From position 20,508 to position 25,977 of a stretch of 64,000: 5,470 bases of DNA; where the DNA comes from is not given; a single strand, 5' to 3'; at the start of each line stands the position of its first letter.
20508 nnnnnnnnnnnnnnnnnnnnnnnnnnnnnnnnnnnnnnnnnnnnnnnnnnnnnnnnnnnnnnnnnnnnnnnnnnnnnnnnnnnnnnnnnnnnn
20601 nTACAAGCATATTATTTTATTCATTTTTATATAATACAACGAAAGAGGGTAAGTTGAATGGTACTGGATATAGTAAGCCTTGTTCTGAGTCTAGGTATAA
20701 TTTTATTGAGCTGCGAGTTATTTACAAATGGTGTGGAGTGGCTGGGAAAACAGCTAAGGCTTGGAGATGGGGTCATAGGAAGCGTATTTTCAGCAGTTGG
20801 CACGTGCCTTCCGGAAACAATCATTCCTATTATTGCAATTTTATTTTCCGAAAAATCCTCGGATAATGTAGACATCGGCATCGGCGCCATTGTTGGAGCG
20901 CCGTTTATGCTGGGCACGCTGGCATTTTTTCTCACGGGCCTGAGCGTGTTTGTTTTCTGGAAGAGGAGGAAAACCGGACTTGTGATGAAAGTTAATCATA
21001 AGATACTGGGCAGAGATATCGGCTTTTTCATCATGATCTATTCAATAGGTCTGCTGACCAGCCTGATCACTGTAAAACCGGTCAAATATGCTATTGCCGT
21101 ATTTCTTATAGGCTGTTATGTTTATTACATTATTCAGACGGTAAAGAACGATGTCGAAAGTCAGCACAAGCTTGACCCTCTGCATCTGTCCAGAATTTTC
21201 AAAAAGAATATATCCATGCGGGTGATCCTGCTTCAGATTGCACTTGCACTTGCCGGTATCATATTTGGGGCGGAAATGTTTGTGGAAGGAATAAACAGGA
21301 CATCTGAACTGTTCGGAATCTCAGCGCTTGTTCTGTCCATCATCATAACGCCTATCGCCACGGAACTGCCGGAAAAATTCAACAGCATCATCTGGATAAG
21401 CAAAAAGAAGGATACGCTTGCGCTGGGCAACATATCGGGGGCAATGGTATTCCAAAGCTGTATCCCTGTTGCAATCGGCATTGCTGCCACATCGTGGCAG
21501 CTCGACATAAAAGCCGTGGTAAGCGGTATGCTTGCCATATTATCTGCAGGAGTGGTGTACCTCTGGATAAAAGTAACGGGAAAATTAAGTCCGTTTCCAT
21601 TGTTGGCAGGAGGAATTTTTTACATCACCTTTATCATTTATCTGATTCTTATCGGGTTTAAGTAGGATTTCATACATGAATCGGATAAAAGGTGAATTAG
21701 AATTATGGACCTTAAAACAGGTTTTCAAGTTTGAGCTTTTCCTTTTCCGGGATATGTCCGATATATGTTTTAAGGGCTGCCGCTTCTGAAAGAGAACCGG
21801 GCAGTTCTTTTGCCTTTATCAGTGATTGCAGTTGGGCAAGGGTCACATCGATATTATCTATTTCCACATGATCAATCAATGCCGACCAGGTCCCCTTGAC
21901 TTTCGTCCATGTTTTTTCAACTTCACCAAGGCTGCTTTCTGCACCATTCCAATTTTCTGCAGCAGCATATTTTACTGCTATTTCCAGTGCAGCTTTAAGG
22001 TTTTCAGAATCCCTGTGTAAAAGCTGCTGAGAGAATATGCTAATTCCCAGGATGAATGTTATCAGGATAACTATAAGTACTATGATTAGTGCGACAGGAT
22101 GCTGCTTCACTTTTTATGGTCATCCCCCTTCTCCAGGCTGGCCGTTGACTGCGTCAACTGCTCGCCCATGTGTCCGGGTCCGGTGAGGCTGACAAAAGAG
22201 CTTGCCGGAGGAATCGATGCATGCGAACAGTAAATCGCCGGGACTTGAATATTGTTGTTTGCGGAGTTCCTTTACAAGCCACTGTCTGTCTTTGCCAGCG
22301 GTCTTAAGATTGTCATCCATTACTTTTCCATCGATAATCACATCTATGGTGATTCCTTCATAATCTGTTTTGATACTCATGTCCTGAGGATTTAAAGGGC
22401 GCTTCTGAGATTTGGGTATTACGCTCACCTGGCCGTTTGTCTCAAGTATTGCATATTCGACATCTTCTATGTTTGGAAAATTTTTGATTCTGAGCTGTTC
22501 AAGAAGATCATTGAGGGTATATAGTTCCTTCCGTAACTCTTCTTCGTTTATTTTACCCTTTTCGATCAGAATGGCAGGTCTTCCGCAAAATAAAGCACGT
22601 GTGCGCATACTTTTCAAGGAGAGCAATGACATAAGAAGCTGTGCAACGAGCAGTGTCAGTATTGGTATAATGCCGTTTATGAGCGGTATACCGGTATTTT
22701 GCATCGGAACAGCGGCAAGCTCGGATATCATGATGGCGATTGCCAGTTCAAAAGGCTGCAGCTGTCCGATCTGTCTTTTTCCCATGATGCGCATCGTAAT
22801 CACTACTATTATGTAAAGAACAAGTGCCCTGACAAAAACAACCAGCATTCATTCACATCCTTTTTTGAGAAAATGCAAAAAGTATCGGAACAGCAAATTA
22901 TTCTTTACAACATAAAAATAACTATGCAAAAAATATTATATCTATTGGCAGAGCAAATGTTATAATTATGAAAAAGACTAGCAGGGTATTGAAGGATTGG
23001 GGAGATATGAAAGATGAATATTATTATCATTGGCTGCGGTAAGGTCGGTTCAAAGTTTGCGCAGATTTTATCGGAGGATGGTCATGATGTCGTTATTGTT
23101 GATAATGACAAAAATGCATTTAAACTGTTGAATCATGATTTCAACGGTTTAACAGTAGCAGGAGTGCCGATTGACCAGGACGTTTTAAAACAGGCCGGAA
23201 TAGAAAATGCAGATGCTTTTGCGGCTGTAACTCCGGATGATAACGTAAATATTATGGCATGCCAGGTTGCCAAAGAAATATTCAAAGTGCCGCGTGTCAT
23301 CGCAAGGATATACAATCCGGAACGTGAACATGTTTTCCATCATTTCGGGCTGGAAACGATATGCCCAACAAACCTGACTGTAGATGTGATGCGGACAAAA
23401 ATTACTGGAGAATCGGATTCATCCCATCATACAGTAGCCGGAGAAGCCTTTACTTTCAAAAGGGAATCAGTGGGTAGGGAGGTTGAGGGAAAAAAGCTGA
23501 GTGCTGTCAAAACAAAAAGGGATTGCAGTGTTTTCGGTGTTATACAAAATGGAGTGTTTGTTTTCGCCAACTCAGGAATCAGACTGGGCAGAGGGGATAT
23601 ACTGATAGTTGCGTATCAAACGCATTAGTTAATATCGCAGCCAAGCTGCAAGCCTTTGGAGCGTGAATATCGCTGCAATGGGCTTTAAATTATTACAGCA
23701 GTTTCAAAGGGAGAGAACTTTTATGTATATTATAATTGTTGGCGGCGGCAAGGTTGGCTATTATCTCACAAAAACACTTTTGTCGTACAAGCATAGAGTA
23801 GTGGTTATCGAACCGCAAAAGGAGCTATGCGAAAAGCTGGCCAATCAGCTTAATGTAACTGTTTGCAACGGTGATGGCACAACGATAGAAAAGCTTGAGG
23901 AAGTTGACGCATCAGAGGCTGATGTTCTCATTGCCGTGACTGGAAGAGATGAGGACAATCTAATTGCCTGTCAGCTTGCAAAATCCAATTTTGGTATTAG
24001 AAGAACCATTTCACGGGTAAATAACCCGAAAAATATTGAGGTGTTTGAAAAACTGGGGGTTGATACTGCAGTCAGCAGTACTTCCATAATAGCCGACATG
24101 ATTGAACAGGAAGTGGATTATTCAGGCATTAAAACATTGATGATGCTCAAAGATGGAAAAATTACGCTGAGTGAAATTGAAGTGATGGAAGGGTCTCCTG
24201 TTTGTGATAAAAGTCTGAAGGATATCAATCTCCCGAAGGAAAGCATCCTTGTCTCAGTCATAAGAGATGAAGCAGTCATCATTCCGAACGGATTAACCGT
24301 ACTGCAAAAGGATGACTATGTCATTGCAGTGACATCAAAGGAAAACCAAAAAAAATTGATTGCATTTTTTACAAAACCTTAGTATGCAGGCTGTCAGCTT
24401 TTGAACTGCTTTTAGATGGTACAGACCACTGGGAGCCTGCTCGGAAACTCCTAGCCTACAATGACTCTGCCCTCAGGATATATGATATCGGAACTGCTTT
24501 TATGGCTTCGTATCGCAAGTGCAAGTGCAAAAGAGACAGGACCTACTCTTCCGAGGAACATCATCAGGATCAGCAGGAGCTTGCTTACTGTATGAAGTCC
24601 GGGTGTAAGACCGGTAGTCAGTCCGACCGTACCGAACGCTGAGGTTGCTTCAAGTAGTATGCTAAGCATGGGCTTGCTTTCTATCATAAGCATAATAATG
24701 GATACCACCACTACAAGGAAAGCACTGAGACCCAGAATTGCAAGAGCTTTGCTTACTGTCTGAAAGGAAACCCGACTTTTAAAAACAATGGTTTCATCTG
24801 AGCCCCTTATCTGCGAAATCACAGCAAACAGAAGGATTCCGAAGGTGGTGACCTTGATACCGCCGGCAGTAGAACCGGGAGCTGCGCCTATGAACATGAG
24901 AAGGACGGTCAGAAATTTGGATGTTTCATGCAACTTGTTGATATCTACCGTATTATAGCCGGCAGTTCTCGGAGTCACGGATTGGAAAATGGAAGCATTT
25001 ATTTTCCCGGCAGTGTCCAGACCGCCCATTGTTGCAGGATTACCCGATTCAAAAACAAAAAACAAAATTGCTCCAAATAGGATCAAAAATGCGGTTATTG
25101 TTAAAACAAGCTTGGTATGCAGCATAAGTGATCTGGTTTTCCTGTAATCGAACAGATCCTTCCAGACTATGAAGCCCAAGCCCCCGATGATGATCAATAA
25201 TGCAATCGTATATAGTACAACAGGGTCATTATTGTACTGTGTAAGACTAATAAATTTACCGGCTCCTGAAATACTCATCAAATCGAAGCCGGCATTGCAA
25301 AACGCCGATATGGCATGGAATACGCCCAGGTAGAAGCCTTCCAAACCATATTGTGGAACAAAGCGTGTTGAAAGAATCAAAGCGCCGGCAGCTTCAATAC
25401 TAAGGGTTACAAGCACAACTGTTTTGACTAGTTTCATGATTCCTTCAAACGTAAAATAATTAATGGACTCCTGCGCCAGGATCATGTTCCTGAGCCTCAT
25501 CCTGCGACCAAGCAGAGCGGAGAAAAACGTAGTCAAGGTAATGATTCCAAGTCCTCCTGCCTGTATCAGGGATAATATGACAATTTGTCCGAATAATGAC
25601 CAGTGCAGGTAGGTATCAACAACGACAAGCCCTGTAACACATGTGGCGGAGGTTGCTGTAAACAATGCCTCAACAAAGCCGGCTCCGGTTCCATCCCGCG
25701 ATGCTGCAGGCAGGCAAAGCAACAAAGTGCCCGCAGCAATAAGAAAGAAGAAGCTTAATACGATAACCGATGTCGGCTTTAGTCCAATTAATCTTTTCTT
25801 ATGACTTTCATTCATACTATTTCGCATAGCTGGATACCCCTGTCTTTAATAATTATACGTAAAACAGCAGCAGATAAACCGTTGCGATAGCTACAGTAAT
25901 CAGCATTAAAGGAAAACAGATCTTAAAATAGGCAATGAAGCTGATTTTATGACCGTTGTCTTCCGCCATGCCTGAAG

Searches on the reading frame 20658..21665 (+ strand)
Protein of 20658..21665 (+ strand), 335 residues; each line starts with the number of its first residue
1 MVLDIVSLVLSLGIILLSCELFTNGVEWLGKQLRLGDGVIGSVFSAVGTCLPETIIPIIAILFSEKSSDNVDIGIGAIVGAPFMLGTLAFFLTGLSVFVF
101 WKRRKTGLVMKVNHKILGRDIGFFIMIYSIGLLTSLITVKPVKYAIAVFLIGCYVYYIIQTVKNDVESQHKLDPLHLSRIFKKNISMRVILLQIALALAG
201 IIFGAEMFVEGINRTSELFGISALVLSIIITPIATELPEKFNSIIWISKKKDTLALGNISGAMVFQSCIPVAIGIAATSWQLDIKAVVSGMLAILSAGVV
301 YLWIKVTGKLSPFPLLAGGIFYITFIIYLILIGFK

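Call 7: search_protein_families(library=pfam, proteins=[window:20658-21665:+], max_evalue=0.00001)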
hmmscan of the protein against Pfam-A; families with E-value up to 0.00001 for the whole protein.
window:20658-21665:+ (335 aa): 1 family
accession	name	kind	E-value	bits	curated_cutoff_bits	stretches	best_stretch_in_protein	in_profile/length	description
PF01699.29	Na_Ca_ex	-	1.3e-27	97.1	24.9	2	191-331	3-148/151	Sodium/calcium exchanger protein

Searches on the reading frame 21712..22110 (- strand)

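Call 7: search_protein_families(library=pfam, proteins=[window:21712-22110:-], max_evalue=0.00001)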
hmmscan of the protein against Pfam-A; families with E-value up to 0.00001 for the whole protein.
window:21712-22110:- (132 aa): 1 family
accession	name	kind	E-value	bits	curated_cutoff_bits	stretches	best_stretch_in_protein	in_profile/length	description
PF14276.11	DUF4363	-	1.2e-26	93.3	27.5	1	25-131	1-107/107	Domain of unknown function (DUF4363)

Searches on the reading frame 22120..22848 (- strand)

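Call 7: search_protein_families(library=pfam, proteins=[window:22120-22848:-], max_evalue=0.00001)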
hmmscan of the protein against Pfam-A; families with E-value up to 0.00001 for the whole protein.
window:22120-22848:- (242 aa): 1 family
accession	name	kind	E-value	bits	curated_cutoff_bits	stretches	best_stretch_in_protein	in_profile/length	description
PF04239.17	DUF421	-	2.1e-41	140.9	23.6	1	79-210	2-127/129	YetF C-terminal domain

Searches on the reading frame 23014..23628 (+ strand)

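Call 8: search_protein_families(library=pfam, proteins=[window:23014-23628:+], max_evalue=0.00001)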
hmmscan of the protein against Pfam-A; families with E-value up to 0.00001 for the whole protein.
window:23014-23628:+ (204 aa): 2 families
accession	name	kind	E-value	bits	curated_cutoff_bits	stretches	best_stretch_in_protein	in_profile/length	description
PF02254.24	TrkA_N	-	2.2e-30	105.8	23.8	1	3-116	1-113/116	TrkA-N domain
PF03721.20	UDPG_MGDP_dh_N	-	2e-06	27.9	27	1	1-42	1-42/187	UDP-glucose/GDP-mannose dehydrogenase family, NAD binding domain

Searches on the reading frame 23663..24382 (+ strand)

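Call 8: search_protein_families(library=pfam, proteins=[window:23663-24382:+], max_evalue=0.00001)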
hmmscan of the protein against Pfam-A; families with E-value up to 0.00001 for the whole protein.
window:23663-24382:+ (239 aa): 3 families
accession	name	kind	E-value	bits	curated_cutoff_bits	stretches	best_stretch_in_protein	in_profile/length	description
PF02254.24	TrkA_N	-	2.8e-32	111.9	23.8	1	23-138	1-115/116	TrkA-N domain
PF02080.26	TrkA_C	-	1.9e-15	57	27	1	169-236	1-70/71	TrkA-C domain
PF13241.12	NAD_binding_7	-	1.2e-06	29.4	22.1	1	23-108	10-84/104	Putative NAD(P)-binding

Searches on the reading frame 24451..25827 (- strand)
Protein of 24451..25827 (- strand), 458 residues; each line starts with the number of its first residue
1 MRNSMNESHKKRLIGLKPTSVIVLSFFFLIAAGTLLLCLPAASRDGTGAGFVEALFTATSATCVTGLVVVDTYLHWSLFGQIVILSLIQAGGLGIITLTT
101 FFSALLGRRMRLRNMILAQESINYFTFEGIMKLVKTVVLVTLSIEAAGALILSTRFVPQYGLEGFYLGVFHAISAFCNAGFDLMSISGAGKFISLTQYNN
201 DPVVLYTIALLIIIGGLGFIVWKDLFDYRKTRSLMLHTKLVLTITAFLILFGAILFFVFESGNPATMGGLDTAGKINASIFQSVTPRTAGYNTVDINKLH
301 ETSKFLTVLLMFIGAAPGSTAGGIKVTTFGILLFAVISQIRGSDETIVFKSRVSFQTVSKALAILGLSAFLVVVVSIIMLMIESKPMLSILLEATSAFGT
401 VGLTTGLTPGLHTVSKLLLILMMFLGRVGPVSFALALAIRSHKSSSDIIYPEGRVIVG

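Call 8: search_protein_families(library=pfam, proteins=[window:24451-25827:-], max_evalue=0.00001)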
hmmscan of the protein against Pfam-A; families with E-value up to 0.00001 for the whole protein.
window:24451-25827:- (458 aa): 1 family
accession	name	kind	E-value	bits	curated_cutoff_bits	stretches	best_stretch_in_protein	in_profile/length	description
PF02386.22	TrkH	-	1.3e-57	195.8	27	1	33-440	50-493/502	Cation transport protein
